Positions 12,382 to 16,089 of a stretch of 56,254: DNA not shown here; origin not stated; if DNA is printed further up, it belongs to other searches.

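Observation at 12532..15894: Single polypeptide fusing an NrfD/HybB-type quinone-site membrane domain to a c3-like tetrahaem, an OTR-like octahaem and two extra haems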

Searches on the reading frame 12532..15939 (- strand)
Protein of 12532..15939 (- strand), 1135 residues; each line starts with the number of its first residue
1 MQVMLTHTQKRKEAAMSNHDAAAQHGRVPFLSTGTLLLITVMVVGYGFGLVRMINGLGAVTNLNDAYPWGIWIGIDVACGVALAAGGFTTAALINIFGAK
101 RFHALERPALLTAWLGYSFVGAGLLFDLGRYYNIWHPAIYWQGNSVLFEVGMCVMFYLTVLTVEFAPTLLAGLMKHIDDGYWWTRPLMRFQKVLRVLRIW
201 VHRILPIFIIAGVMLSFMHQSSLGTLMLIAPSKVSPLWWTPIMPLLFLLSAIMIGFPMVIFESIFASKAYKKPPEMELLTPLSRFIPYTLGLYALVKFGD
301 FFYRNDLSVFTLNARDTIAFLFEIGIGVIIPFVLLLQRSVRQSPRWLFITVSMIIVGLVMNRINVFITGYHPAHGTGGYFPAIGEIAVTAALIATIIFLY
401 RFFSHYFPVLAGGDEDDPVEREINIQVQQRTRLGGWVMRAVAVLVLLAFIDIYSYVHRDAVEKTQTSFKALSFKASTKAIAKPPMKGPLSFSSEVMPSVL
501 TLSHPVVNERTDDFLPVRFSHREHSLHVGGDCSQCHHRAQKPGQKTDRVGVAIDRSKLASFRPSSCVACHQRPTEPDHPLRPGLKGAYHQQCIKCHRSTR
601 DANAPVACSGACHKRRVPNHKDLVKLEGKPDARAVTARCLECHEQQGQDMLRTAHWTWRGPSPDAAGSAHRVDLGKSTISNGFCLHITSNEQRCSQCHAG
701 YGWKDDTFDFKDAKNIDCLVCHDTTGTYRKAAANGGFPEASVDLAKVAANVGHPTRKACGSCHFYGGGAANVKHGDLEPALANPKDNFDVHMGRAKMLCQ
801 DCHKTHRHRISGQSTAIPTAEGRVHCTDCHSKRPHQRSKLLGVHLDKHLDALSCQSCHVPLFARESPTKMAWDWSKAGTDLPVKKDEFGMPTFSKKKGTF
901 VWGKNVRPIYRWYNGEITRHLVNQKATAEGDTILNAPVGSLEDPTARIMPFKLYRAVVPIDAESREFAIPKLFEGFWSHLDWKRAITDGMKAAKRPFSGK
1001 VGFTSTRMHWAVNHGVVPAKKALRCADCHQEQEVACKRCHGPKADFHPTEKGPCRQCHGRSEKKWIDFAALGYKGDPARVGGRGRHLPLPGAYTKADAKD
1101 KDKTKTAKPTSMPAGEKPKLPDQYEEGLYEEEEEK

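Call 3: search_protein_families(library=pfam, proteins=[window:12532-15939:-], max_evalue=0.01)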
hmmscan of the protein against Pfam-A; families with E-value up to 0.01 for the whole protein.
window:12532-15939:- (1135 aa): 5 families
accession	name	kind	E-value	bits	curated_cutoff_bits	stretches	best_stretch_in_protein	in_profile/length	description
PF11783.13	Cytochrome_cB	-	2e-54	184.5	22.1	1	869-1031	1-172/173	Cytochrome c bacterial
PF03916.19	NrfD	-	3.1e-17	63.6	25.8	1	60-370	2-309/313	Polysulphide reductase, NrfD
PF14522.11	Cytochrome_C7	-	1.5e-15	57.2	24.8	3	517-597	1-67/67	Cytochrome c7 and related cytochrome c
PF14537.11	Cytochrom_c3_2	-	2.6e-08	34.6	25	1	689-763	4-64/79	Cytochrome c3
PF02085.21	Cytochrom_CIII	-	1.1e-06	29.3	22.9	1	505-613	9-101/101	Class III cytochrome C family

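Call 4: search_protein_families(library=ncbifam, proteins=[window:12532-15939:-], max_evalue=0.01)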
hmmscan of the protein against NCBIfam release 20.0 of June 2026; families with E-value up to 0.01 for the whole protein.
window:12532-15939:- (1135 aa): 10 families
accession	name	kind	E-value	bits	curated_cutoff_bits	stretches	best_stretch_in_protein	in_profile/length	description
TIGR04315.1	octaheme_Shew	subfamily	4.9e-149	497.1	375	1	631-1033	15-431/440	tetrathionate reductase family octaheme c-type cytochrome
NF008133.1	PRK10881.1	equivalog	1.9e-96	323.9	450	1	27-410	8-374/377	Ni/Fe-hydrogenase cytochrome b subunit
NF045714.1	sulf_resp_HmcC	equivalog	1.2e-78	265.1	550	1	35-411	5-369/376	sulfate respiration complex protein HmcC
NF041784.1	mnquin_red_QrcD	equivalog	2.6e-26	92.8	570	1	39-410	26-401/408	menaquinone reductase integral membrane subunit QrcD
NF045713.1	CxxCH_16_HmcA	equivalog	1e-13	50.8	400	1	559-615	484-540/541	sulfate respiration complex hexadecaheme cytochrome HmcA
NF045784.1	9HemeCytC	equivalog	9.9e-08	31.7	640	1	508-620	215-326/328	nine-heme cytochrome c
TIGR04314.1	methano7heme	equivalog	2.7e-07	29.8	250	1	752-863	178-285/494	methanogenesis multiheme c-type cytochrome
TIGR03148.1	cyt_nit_nrfD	equivalog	1.9e-05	24.1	347.6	1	124-368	67-310/316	cytochrome c nitrite reductase subunit NrfD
TIGR03508.1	decahem_SO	subfamily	0.00018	21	192.2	0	752-859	30-125/258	DmsE family decaheme c-type cytochrome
TIGR03507.1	decahem_SO1788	subfamily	0.0078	14.7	209.3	1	690-747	488-542/672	OmcA/MtrC family decaheme c-type cytochrome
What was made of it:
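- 14674..15861 (-): HybB/HmcC-type NrfD-like membrane domain, 10 TM helices (aa 27-422). Predicted quinone site and proton path. PF03916, NF008133 at 324 bits and HmcC at 265 bits (calls 3, 4).
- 14080..14427 (-): c3-like tetrahaem domain (aa 505-620; haems at 532, 566, 592 and CxxxCH at 608). It is homologous to the C-terminal domain of HmcA/NhcA. PF14522, PF02085 and HmcA NF045713 (calls 3, 4).
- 12841..14049 (-): OTR-family octahaem module (aa 631-1033; haems at 639, 694, 718, 759, 799, 826, 854 and 1025). TIGR04315 at 497 bits, cutoff 375 (call 4).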
